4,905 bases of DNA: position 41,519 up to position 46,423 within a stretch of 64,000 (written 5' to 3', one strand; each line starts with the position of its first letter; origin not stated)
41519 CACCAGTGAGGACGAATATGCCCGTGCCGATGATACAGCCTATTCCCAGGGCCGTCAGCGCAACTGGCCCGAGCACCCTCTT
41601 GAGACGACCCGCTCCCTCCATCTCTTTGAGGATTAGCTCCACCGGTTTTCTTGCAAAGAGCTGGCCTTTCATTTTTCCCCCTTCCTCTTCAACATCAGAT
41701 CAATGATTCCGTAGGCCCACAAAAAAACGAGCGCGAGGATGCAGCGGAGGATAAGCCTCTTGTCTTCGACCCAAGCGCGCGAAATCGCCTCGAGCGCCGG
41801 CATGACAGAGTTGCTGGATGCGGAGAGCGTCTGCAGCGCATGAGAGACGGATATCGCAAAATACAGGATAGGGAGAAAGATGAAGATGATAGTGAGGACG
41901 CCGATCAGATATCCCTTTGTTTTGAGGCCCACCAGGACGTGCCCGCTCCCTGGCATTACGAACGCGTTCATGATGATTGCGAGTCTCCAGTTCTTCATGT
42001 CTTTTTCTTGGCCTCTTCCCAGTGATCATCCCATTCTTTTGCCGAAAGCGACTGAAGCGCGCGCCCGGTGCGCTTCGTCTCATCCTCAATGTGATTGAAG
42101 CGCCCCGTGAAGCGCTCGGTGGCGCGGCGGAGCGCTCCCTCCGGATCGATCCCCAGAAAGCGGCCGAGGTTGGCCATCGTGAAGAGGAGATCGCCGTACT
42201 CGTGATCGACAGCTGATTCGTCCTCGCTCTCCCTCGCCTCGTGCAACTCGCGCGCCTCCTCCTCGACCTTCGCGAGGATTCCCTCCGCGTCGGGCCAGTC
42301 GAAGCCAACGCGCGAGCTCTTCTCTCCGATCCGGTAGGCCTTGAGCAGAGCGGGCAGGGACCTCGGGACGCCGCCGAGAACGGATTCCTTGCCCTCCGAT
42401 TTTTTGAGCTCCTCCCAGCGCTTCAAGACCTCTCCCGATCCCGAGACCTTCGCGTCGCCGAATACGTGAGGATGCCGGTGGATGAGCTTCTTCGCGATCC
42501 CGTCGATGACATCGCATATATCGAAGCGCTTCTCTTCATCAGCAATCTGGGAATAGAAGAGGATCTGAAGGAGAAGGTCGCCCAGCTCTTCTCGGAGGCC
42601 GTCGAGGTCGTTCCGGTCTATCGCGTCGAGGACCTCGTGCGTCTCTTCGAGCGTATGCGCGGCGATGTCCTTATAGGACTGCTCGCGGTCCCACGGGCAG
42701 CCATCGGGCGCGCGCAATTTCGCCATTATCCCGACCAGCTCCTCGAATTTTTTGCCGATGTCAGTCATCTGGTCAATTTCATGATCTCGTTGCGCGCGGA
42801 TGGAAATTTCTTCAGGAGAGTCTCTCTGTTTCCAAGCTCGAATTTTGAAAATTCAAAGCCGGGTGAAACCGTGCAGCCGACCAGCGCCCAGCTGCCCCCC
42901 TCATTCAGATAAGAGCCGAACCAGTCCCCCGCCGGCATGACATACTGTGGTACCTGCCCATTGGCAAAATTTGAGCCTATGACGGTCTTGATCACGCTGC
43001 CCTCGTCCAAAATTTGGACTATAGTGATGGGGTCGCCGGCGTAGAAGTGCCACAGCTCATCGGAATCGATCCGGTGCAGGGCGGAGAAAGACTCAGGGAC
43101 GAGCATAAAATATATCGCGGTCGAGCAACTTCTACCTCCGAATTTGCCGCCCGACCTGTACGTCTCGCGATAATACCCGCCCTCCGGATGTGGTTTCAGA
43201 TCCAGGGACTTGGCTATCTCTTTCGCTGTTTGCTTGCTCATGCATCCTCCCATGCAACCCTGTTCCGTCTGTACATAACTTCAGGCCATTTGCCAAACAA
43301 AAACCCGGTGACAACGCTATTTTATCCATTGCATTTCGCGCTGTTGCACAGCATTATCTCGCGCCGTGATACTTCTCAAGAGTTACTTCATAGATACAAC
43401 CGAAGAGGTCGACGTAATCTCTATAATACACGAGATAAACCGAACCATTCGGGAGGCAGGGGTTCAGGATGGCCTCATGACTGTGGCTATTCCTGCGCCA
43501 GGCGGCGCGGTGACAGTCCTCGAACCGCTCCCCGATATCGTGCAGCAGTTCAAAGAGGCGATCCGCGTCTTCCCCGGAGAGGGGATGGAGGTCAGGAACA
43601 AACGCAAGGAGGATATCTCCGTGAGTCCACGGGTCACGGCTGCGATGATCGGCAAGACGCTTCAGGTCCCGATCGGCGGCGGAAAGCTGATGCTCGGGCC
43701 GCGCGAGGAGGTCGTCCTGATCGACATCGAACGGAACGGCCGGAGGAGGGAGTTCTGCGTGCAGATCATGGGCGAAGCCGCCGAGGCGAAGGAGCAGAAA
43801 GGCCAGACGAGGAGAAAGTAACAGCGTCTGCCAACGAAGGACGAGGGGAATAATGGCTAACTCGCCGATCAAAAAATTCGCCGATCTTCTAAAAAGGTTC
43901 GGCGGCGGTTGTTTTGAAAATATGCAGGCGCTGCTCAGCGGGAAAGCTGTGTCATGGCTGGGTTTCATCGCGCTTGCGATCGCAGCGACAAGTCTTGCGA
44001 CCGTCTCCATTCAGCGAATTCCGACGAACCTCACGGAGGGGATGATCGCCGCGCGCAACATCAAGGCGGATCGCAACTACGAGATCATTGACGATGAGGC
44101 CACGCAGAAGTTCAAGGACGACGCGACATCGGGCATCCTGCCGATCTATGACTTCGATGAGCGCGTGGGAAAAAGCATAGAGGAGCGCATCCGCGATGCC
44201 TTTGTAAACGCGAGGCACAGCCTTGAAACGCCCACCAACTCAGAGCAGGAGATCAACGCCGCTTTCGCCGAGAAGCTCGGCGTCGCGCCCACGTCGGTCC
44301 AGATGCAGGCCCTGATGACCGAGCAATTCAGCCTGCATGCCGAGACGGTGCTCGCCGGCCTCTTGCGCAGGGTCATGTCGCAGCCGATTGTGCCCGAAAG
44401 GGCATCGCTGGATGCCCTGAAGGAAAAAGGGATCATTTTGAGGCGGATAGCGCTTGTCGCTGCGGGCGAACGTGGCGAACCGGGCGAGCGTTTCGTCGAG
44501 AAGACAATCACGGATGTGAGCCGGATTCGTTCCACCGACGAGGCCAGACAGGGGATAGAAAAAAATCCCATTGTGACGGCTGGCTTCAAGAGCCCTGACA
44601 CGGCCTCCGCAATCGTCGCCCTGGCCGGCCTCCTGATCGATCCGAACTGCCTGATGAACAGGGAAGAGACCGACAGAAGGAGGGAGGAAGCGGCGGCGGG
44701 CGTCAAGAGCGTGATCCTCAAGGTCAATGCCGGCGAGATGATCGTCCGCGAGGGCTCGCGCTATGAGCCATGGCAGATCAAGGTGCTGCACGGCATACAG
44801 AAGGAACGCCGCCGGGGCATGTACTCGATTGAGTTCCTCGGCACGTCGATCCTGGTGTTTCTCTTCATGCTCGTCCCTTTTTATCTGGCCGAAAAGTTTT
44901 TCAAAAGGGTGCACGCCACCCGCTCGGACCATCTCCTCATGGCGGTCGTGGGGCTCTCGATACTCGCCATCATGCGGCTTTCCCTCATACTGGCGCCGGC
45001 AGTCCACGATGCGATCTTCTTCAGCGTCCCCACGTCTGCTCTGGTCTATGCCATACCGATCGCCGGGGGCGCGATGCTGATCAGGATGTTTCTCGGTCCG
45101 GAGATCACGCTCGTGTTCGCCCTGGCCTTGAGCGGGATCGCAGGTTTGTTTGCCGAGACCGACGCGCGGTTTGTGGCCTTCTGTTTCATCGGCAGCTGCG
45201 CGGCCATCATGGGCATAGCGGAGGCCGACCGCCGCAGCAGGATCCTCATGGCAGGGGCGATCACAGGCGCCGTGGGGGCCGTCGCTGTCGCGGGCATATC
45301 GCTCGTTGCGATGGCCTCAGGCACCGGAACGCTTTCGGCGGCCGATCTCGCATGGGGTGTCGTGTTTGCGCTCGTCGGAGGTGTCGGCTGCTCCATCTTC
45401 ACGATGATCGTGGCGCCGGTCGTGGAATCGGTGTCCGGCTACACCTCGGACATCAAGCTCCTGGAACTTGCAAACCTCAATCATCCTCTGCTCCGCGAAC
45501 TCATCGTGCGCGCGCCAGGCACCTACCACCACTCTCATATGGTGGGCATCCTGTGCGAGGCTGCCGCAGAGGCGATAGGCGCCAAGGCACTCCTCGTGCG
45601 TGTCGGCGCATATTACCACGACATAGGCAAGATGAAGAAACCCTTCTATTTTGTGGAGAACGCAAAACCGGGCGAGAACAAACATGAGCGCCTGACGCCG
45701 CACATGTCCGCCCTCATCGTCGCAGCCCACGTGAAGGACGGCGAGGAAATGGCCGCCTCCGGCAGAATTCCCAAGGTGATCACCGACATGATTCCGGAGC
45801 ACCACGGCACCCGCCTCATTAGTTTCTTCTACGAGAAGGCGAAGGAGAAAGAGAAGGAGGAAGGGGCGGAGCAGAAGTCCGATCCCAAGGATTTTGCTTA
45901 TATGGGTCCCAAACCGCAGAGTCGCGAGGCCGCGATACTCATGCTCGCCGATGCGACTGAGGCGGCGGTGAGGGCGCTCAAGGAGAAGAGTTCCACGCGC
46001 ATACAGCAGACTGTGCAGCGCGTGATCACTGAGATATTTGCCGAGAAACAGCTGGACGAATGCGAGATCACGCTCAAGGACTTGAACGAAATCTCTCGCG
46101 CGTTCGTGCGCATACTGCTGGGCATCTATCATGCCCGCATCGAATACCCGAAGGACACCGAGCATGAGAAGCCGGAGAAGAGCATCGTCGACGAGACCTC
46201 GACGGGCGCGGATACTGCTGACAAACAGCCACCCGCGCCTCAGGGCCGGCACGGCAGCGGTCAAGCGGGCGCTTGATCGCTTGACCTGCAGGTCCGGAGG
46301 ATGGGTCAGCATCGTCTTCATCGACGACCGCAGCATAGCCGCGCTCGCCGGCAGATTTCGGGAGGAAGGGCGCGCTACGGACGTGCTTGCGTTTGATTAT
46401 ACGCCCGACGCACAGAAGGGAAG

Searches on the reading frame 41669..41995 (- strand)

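Call 18: search_protein_families(library=pfam, proteins=[window:41669-41995:-], max_evalue=0.01)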
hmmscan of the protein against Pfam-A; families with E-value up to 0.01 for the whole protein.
window:41669-41995:- (108 aa): 1 family
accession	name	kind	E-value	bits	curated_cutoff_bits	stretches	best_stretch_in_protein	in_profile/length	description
PF20382.3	DUF6677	-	0.0052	17.8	24.3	1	8-41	3-35/116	Family of unknown function (DUF6677)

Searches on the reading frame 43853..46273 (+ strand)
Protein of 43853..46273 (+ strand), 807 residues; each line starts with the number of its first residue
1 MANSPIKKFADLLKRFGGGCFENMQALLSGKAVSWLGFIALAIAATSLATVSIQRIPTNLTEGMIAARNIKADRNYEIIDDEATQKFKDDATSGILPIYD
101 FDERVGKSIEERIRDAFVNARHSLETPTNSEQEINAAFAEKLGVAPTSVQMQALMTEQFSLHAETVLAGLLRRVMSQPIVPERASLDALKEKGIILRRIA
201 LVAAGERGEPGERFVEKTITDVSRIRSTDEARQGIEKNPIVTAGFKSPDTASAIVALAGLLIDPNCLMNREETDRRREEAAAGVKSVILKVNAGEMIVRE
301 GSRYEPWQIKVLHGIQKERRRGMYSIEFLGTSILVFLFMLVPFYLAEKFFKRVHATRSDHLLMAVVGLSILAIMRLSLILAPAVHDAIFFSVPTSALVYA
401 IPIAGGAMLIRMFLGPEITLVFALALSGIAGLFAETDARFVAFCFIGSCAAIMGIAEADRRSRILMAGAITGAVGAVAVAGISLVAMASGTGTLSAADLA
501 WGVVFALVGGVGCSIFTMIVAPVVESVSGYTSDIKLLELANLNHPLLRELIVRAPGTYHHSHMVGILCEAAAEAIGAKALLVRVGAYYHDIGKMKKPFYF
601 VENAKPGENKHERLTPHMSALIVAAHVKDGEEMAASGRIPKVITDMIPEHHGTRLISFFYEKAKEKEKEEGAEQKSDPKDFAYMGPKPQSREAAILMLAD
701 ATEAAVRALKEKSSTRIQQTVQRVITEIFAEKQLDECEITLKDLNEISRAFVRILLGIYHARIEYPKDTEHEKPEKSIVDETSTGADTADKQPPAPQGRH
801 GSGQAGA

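Call 18: search_protein_families(library=pfam, proteins=[window:43853-46273:+], max_evalue=0.01)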
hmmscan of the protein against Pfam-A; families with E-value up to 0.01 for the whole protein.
window:43853-46273:+ (807 aa): 4 families
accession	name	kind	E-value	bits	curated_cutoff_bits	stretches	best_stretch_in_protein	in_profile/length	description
PF07697.16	7TMR-HDED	-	4.6e-35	122.1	27.6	1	62-313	2-218/224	7TM-HD extracellular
PF07698.17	7TM-7TMR_HD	-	3.4e-26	92.8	29.4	1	327-532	3-190/190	7TM receptor with intracellular HD hydrolase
PF01966.28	HD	-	9.9e-14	52.1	22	1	557-704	1-115/116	HD domain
PF18019.7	Cas3_HD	-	0.0021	18.5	23.1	1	580-724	55-189/207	Cas3, HD domain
